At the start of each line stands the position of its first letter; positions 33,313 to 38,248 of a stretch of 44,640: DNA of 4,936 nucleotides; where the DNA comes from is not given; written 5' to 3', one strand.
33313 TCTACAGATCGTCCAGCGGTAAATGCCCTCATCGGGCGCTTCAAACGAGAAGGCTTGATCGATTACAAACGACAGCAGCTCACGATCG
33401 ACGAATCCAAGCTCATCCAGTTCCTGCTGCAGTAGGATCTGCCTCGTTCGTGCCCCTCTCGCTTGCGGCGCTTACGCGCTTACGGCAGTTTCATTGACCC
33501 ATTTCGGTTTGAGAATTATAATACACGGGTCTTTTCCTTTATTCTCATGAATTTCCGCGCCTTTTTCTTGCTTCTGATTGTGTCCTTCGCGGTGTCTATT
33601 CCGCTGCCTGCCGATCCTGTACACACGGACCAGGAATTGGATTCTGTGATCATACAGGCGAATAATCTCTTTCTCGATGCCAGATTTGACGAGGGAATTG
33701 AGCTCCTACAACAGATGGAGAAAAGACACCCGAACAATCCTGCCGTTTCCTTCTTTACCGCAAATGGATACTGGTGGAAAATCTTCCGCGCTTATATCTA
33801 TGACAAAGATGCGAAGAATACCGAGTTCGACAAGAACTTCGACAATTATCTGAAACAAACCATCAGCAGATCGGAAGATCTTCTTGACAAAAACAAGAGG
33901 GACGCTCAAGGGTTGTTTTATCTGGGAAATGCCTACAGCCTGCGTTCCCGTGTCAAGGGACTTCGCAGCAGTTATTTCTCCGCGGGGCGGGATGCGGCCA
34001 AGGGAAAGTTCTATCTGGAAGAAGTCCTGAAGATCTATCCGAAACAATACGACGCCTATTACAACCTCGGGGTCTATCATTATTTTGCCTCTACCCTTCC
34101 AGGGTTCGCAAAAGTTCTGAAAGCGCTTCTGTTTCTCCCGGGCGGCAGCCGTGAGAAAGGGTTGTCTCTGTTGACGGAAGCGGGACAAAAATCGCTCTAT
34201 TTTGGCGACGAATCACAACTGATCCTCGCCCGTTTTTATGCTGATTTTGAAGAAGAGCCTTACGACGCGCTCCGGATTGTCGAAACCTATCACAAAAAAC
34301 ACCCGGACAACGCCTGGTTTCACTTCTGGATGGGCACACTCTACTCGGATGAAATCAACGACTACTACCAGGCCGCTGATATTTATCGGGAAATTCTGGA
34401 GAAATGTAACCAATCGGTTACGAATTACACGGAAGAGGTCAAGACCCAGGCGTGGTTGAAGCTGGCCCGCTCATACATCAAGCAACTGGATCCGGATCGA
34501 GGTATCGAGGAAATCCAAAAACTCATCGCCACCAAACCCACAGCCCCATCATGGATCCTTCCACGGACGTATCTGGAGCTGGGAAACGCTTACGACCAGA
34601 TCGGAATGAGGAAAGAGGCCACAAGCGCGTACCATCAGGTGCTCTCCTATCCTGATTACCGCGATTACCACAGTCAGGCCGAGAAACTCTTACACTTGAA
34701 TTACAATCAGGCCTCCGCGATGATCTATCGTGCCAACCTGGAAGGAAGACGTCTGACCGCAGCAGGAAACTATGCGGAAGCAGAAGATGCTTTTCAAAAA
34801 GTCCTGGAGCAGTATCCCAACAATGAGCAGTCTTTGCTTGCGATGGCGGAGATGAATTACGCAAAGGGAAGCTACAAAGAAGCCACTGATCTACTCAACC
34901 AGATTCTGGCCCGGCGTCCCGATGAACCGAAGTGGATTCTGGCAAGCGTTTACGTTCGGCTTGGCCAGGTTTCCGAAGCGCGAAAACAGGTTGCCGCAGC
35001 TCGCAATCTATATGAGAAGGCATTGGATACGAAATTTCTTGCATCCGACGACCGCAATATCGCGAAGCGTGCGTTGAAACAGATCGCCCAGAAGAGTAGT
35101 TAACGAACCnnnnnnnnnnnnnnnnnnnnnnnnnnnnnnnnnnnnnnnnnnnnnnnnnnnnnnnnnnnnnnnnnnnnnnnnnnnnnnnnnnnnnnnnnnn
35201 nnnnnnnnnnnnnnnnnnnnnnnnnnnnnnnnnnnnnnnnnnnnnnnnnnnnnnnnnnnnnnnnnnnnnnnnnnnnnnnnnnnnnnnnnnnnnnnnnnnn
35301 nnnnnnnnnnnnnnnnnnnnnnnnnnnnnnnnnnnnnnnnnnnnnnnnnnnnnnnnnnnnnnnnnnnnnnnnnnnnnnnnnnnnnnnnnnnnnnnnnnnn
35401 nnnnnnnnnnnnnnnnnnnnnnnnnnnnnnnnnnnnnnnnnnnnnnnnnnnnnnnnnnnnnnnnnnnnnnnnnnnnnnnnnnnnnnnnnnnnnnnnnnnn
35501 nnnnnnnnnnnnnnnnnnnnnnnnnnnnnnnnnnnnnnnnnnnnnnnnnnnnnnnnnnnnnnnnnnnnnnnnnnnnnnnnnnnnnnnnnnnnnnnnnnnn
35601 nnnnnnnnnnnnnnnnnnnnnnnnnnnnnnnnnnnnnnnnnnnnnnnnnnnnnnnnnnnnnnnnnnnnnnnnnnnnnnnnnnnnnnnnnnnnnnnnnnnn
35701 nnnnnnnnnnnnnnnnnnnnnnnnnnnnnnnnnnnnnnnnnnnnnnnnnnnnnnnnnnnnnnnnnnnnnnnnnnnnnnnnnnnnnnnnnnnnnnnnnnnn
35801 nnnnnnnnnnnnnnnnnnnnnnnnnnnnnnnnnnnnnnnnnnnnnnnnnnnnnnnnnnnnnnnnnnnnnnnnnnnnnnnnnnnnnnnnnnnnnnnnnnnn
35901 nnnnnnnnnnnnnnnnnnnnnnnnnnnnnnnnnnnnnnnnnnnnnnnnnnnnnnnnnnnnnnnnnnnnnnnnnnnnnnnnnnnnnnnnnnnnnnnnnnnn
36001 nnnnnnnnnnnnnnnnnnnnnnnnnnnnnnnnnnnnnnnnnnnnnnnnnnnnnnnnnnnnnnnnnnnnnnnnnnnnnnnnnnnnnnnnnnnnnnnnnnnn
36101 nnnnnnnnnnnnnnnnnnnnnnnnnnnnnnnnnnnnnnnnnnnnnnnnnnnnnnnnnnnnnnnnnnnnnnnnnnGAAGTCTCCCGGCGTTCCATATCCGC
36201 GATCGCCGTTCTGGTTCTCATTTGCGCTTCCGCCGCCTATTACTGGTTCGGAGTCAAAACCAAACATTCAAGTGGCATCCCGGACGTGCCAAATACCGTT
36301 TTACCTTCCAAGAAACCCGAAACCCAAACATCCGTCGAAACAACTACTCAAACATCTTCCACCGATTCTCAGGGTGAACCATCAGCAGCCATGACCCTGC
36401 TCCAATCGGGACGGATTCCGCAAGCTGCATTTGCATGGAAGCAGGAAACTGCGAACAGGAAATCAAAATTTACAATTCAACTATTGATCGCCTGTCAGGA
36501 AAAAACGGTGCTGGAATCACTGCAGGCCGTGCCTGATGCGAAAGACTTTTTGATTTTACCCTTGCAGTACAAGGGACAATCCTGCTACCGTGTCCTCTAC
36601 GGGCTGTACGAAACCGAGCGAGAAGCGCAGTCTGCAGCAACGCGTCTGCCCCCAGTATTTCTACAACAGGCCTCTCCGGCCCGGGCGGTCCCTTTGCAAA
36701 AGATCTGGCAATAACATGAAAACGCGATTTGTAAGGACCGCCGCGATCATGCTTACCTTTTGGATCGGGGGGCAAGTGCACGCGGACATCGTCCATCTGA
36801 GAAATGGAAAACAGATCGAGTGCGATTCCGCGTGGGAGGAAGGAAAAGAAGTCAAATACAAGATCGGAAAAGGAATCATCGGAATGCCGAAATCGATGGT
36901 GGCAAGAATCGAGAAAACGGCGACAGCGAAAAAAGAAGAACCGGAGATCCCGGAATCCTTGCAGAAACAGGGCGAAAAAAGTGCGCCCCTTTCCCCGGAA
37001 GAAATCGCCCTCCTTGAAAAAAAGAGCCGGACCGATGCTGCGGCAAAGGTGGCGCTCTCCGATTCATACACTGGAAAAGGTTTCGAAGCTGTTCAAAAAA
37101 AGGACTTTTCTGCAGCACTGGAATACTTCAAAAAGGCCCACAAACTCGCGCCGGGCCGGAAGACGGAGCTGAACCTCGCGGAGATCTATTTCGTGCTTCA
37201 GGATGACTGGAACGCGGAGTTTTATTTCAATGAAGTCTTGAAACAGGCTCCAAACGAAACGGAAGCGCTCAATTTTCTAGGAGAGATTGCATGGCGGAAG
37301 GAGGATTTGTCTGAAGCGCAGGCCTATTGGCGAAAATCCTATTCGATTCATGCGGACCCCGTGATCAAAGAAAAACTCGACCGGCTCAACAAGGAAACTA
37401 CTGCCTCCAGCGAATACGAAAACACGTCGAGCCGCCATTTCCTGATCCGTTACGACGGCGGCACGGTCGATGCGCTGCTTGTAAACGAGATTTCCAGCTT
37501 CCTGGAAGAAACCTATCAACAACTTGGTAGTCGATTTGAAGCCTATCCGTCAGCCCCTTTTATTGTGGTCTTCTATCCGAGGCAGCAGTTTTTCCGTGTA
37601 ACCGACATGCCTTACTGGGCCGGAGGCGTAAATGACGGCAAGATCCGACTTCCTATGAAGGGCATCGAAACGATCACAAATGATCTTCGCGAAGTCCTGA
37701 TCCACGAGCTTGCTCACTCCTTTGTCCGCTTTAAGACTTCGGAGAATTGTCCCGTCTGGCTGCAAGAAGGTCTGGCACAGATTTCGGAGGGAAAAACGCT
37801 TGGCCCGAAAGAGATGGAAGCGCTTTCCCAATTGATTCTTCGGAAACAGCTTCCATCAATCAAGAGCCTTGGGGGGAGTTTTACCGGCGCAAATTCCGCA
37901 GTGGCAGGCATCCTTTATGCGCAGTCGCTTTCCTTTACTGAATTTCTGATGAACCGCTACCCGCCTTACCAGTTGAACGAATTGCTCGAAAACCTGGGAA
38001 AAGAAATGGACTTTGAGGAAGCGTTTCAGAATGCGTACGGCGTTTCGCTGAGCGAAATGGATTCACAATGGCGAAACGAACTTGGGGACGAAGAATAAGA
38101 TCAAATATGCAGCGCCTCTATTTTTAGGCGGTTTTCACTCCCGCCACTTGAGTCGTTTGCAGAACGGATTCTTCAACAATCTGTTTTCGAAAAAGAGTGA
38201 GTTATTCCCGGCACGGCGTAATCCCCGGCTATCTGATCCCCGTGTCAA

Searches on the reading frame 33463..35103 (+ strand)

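Call 39: search_protein_families(library=pfam, proteins=[window:33463-35103:+], max_evalue=0.00001)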
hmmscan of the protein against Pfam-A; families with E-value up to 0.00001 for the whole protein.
window:33463-35103:+ (546 aa): 12 families
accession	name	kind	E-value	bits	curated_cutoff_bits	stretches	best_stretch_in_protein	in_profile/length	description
PF13428.12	TPR_14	-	5.1e-27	92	23.5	0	428-464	8-44/44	Tetratricopeptide repeat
PF14559.12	TPR_19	-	3.3e-23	82.2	25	1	431-491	1-61/68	Tetratricopeptide repeat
PF07719.23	TPR_2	-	1.5e-16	59.5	27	0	427-454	7-34/34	Tetratricopeptide repeat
PF13174.12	TPR_6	-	1.9e-16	59.9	26.3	0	426-453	13-32/33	Tetratricopeptide repeat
PF13432.12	TPR_16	-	8.6e-16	58.5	32.7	1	427-489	3-65/65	Tetratricopeptide repeat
PF13431.12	TPR_17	-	2.9e-11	43.1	24.4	0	185-205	2-22/34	Tetratricopeptide repeat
PF13424.12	TPR_12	-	1.8e-10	41.3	30.1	0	457-522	5-73/77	Tetratricopeptide repeat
PF13181.12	TPR_8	-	5.2e-10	39.1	25.7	0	368-395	2-29/34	Tetratricopeptide repeat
PF00515.34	TPR_1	-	1e-08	35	27.8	0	433-454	13-34/34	Tetratricopeptide repeat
PF10300.15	Iml2-TPR_39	-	1.3e-07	31.2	22.2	0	420-485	235-294/467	Iml2/Tetratricopeptide repeat protein 39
PF13176.12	TPR_7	-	8.6e-07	29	27.9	0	370-394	2-26/36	Tetratricopeptide repeat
PF12895.13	ANAPC3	-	3.5e-06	27.6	27.2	0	435-508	3-77/82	Anaphase-promoting complex, cyclosome, subunit 3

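Call 44: search_protein_families(library=ncbifam, proteins=[window:33463-35103:+], max_evalue=0.01)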
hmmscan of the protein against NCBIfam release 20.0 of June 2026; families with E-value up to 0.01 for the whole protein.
window:33463-35103:+ (546 aa): 21 families
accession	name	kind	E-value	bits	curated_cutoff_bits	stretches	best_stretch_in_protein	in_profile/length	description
TIGR02917.1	PEP_TPR_lipo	equivalog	1.7e-17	62.7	312.2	1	405-517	249-359/899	XrtA/PEP-CTERM system TPR-repeat protein PrsT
TIGR02795.1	tol_pal_ybgF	equivalog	2.2e-13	50.9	90.1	1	432-536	13-117/119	tol-pal system protein YbgF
NF040959.1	MamA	equivalog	2.6e-13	49.9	200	1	416-513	34-131/204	magnetosome protein MamA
TIGR02521.1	type_IV_pilW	equivalog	1.4e-12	47.6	154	2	431-507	145-223/234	type IV pilus biogenesis/stability protein PilW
TIGR00540.1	TPR_hemY_coli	hypoth_equivalog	8.5e-11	41.2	142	1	433-520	304-385/385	heme biosynthesis-associated TPR protein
NF033920.0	C39_PA2778_fam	equivalog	9.6e-10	38.3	150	1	431-516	166-253/255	PA2778 family cysteine peptidase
TIGR03939.1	PGA_TPR_OMP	equivalog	8.1e-07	27.6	366.65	1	435-508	100-173/800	poly-beta-1,6 N-acetyl-D-glucosamine export porin PgaA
NF008757.0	PRK11788.1-5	equivalog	1.5e-05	24.3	363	1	432-522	118-208/388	lipopolysaccharide assembly protein LapB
TIGR02552.1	LcrH_SycD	equivalog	2.2e-05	24.2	104.8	1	431-516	28-115/136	SycD/LcrH family type III secretion system chaperone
TIGR03302.1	OM_YfiO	subfamily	2.2e-05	24.1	81.4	1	427-487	39-102/239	outer membrane protein assembly factor BamD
NF058541.1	SusR_regulator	equivalog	3.2e-05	23.3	480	0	434-522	61-154/515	SusR family glycan utilization regulator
NF047507.1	TPR_BatC_Lepto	exception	3.8e-05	23.2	175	0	427-524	30-126/214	TPR repeat-containing protein BatC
NF008756.0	PRK11788.1-4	equivalog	0.00019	20.6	474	1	429-524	115-210/389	lipopolysaccharide assembly protein LapB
NF008520.0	PRK11447.1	equivalog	0.00054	17.9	858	1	383-488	231-336/1157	cellulose synthase complex outer membrane protein BcsC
NF033758.1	gliding_GltE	equivalog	0.00061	18.9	225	1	433-515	132-209/411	adventurous gliding motility TPR repeat lipoprotein GltE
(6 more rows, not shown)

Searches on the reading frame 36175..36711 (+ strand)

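Call 71: search_protein_families(library=pfam, proteins=[window:36175-36711:+], max_evalue=0.1)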
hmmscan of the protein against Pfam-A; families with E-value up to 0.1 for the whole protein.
seq(179 aa): 2 families
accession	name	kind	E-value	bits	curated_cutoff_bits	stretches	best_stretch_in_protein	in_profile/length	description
PF05036.18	SPOR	-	0.0018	19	21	1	129-159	35-65/76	SPOR domain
PF21327.3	GspA_C39-like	-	0.003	18.4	27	1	101-154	23-74/97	GspA, peptidase C39-like domain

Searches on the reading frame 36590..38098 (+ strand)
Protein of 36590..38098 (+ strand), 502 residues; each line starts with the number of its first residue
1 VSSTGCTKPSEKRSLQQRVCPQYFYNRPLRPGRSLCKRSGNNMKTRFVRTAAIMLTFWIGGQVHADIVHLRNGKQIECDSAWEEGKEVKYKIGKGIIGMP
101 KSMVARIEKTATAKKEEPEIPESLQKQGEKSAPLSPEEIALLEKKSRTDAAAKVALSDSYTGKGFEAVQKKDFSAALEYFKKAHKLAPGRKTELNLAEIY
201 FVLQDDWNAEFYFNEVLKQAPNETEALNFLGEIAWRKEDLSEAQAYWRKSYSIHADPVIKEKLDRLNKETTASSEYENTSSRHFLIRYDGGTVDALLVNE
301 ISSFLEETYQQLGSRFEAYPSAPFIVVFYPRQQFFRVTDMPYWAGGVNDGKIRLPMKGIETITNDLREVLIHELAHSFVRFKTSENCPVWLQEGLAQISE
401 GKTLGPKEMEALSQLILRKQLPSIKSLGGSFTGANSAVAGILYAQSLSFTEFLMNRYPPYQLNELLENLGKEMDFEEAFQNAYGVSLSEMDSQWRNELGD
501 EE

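Call 44: search_protein_families(library=ncbifam, proteins=[window:36590-38098:+], max_evalue=0.01)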
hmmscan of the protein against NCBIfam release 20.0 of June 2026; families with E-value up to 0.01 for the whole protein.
window:36590-38098:+ (502 aa): 6 families
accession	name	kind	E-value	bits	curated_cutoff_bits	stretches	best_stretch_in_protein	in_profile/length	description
TIGR02917.1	PEP_TPR_lipo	equivalog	8.9e-08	30.5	312.2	1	167-249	713-795/899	XrtA/PEP-CTERM system TPR-repeat protein PrsT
TIGR02521.1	type_IV_pilW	equivalog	5.2e-07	29.5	154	1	157-246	135-225/234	type IV pilus biogenesis/stability protein PilW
TIGR00990.1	3a0801s09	subfamily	0.0014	17.3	757.25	1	147-257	323-432/615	mitochondrial import receptor subunit TOM70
NF047371.1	FlcA_CTERM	equivalog_domain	0.002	16.6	300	1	156-256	437-539/646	periplasmic flagellar collar protein FlcA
NF041881.1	PTPDL_fam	equivalog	0.0085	15.2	200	0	61-120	8-72/339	PTPDL family protein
TIGR00540.1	TPR_hemY_coli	hypoth_equivalog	0.0098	14.7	142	0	215-256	317-358/385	heme biosynthesis-associated TPR protein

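Call 71: search_protein_families(library=pfam, proteins=[window:36590-38098:+], max_evalue=0.1)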
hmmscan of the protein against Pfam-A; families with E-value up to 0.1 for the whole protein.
window:36590-38098:+ (502 aa): 14 families
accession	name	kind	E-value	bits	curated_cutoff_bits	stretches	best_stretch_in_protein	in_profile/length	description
PF13485.12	Peptidase_MA_2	-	5.3e-22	79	32.4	1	341-498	40-199/201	Peptidase MA superfamily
PF00515.34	TPR_1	-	1e-10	41.4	27.8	2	158-188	2-32/34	Tetratricopeptide repeat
PF07719.23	TPR_2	-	6.5e-10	38.8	27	1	160-189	4-33/34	Tetratricopeptide repeat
PF23914.1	TPR_CcmH_CycH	-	4.9e-08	33.4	42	1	132-249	25-146/158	Cytochrome c-type biogenesis protein H TPR domain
PF13181.12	TPR_8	-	1.1e-07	31.9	25.7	0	158-188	2-32/34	Tetratricopeptide repeat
PF25064.1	ARM_TT21_5th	-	6.7e-06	26.8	27.8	1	195-251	6-62/117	TT21 fifth ARM repeats domain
PF14559.12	TPR_19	-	1.1e-05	26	25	0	209-245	10-46/68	Tetratricopeptide repeat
PF13424.12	TPR_12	-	0.00035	21.1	30.1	0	226-254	5-33/77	Tetratricopeptide repeat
PF13432.12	TPR_16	-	0.00037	21.3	32.7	1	212-246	19-53/65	Tetratricopeptide repeat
PF13428.12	TPR_14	-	0.0017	19.3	23.5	0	195-232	6-43/44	Tetratricopeptide repeat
PF25068.1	ARM_TT21_4th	-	0.0044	17.7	30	0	168-223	10-65/153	Tetratricopeptide repeat protein 21 forth ARM domain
PF21672.2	COMM_HN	-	0.052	14.5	23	0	386-482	2-102/103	COMMD2-7/10, HN domain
PF10026.15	DUF2268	-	0.07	13.1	23.6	0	304-421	4-126/195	Predicted Zn-dependent protease (DUF2268)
PF04450.18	BSP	-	0.085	13.1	23.8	0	350-397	80-132/207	Peptidase of plants and bacteria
